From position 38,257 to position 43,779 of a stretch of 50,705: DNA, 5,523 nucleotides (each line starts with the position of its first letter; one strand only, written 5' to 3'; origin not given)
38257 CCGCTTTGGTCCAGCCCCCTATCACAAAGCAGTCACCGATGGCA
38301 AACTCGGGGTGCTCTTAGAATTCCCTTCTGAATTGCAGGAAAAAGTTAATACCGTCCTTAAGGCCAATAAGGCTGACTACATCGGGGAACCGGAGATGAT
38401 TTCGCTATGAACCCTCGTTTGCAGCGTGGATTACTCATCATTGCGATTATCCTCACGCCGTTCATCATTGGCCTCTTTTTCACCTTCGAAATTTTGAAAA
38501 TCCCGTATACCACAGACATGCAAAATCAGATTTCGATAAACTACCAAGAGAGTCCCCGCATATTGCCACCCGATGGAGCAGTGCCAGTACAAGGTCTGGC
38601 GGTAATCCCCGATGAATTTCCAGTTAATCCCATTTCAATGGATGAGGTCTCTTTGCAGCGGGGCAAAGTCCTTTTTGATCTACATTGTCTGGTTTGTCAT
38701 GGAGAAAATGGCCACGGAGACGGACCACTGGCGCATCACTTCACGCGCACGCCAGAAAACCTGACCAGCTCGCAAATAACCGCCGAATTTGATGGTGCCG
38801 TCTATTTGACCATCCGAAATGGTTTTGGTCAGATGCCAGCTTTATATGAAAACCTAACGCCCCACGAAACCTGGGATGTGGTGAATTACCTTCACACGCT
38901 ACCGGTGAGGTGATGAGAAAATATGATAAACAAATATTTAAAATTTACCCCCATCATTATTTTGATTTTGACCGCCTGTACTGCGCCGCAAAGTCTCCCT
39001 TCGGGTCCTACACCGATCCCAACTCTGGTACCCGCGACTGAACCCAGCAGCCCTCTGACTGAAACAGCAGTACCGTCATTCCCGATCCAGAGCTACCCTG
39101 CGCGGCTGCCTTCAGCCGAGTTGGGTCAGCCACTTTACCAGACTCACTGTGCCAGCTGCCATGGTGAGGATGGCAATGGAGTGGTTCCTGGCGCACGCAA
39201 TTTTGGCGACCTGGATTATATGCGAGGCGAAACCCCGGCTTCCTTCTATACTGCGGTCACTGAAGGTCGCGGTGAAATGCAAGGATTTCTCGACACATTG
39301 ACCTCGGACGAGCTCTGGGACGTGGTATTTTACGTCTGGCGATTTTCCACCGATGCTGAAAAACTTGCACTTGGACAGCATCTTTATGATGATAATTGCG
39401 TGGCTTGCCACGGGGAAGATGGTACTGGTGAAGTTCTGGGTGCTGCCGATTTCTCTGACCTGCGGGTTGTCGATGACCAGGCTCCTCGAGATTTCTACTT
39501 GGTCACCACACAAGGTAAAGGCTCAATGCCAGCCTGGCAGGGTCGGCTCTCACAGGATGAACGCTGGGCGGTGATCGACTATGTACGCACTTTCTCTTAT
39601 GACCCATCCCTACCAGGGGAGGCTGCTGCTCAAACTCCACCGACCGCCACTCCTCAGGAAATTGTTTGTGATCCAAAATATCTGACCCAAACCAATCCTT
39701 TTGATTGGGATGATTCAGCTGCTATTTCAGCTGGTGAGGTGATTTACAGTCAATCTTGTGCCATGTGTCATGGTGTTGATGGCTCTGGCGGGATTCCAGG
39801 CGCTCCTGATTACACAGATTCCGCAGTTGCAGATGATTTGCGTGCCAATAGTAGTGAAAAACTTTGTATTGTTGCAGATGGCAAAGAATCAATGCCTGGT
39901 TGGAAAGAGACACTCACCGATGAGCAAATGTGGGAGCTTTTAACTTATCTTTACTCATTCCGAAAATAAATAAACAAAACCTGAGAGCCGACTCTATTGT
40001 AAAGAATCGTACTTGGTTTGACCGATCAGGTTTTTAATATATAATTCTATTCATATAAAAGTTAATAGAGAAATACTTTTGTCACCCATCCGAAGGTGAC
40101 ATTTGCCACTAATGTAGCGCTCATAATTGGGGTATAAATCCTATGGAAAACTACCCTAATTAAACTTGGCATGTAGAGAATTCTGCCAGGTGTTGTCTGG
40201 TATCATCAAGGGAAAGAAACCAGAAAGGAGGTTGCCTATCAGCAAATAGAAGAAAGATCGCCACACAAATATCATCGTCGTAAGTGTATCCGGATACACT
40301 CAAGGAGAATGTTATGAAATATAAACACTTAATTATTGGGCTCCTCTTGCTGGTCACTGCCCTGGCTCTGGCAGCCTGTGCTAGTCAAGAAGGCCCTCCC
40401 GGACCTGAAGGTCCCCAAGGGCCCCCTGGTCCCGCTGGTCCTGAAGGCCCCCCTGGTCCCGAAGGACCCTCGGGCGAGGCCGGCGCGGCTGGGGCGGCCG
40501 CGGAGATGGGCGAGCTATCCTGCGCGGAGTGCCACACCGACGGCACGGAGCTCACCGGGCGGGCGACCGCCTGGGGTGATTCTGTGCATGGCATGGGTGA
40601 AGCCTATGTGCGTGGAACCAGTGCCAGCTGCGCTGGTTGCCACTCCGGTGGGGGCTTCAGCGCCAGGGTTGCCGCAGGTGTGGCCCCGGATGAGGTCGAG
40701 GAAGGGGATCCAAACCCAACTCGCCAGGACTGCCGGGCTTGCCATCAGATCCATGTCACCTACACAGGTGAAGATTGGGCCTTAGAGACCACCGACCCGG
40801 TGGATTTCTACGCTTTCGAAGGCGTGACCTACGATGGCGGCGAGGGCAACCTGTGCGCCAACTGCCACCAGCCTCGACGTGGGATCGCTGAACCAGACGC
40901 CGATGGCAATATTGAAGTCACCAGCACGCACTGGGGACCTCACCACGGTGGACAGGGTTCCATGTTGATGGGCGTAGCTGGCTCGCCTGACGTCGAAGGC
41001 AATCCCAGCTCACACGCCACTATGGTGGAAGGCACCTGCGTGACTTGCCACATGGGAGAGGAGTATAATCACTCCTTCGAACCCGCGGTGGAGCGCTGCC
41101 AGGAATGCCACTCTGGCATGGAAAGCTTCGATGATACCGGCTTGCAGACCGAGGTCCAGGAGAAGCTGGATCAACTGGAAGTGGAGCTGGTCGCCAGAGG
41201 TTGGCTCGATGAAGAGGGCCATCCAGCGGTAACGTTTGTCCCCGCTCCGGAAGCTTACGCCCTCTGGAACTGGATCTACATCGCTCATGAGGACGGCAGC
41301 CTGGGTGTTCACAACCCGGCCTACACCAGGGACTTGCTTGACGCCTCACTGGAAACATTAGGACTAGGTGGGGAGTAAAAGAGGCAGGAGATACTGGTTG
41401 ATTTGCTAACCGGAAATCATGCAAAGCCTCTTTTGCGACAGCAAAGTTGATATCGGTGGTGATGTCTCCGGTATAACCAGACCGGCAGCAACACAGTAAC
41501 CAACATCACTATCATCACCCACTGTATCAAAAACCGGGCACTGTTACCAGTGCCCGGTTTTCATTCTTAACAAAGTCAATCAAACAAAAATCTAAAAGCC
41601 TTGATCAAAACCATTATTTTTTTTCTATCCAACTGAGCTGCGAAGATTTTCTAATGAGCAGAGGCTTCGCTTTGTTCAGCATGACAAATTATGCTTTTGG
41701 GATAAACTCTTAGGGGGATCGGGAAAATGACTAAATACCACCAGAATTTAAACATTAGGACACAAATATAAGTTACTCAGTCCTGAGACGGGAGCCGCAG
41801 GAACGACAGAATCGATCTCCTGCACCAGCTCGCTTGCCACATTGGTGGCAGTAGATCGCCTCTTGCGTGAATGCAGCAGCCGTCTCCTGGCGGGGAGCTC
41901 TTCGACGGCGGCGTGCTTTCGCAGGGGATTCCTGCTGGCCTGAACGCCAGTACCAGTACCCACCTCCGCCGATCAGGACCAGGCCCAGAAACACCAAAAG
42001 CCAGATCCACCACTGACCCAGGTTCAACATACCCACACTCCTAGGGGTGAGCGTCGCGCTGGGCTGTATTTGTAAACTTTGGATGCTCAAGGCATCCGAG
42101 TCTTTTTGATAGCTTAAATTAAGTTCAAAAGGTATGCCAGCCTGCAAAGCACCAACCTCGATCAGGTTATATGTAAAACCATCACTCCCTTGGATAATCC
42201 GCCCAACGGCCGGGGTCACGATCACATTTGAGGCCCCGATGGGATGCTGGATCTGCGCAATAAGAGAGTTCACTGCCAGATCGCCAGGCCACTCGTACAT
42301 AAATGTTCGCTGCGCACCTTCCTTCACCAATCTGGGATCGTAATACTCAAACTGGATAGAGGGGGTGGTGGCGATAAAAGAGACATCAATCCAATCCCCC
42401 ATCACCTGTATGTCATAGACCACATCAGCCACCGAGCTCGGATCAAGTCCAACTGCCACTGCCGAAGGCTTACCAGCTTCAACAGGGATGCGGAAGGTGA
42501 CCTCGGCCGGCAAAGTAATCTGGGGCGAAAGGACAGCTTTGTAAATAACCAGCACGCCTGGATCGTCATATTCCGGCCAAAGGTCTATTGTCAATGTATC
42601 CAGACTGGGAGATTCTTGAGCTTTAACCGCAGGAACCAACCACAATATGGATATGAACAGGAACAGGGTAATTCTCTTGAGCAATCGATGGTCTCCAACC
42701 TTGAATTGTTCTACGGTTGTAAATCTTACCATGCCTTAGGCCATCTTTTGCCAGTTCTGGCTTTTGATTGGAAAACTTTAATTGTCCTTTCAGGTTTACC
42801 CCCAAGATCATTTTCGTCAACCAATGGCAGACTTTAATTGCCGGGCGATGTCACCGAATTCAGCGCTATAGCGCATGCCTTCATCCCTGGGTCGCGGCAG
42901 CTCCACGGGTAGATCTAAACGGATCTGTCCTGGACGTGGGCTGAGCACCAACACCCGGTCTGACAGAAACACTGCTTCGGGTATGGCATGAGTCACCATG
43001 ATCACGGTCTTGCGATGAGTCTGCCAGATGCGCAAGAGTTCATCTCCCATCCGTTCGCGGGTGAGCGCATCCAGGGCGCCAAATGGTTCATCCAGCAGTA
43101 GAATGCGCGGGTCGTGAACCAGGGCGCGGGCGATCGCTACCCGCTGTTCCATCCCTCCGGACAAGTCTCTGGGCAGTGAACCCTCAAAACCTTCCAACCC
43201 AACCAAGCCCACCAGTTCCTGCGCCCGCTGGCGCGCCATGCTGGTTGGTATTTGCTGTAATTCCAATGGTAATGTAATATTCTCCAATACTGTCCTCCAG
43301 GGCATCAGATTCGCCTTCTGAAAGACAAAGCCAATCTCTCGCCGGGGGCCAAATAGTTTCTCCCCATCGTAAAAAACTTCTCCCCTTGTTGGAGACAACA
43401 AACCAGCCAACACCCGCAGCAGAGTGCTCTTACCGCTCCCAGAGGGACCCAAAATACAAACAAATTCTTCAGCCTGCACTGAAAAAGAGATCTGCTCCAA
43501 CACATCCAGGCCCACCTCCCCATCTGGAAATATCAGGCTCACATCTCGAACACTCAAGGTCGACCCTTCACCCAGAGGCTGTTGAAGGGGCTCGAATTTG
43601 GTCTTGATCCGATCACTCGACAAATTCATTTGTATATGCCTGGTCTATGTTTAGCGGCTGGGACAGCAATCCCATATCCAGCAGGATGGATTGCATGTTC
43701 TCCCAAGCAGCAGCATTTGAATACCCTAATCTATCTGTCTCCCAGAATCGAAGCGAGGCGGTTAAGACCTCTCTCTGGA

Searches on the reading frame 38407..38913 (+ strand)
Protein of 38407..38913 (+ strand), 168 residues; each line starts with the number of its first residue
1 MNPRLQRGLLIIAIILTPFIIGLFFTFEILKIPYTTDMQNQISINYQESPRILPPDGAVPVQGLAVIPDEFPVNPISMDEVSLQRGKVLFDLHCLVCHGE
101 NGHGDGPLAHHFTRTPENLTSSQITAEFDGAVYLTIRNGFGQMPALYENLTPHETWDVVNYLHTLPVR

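Call 25: search_protein_families(library=pfam, proteins=[window:38407-38913:+], max_evalue=0.00001)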
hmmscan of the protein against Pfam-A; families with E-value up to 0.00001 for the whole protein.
window:38407-38913:+ (168 aa): 2 families
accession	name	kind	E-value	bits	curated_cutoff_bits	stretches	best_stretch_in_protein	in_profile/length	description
PF00034.26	Cytochrom_C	-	3.7e-11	44.6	21.3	1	84-165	2-89/90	Cytochrome c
PF13442.11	Cytochrome_CBB3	-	7.4e-10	39.5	27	1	83-162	3-68/68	Cytochrome C oxidase, cbb3-type, subunit III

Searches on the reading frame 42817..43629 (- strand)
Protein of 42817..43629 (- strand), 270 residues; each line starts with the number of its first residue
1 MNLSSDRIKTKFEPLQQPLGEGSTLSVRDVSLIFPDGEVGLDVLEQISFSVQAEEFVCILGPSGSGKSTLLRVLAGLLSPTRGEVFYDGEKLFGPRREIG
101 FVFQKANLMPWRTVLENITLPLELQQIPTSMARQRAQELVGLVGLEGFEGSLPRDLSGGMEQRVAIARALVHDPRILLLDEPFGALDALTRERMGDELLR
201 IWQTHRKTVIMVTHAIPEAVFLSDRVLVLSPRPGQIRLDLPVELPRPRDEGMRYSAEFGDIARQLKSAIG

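Call 25: search_protein_families(library=pfam, proteins=[window:42817-43629:-], max_evalue=0.00001)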
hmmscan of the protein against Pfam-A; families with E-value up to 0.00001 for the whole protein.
window:42817-43629:- (270 aa): 2 families
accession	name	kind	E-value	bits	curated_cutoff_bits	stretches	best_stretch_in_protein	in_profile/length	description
PF00005.33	ABC_tran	-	2.1e-35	122.7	25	1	44-183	1-136/137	ABC transporter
PF13304.12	AAA_21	-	7.1e-07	30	27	0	56-82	1-26/304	AAA domain, putative AbiEii toxin, Type IV TA system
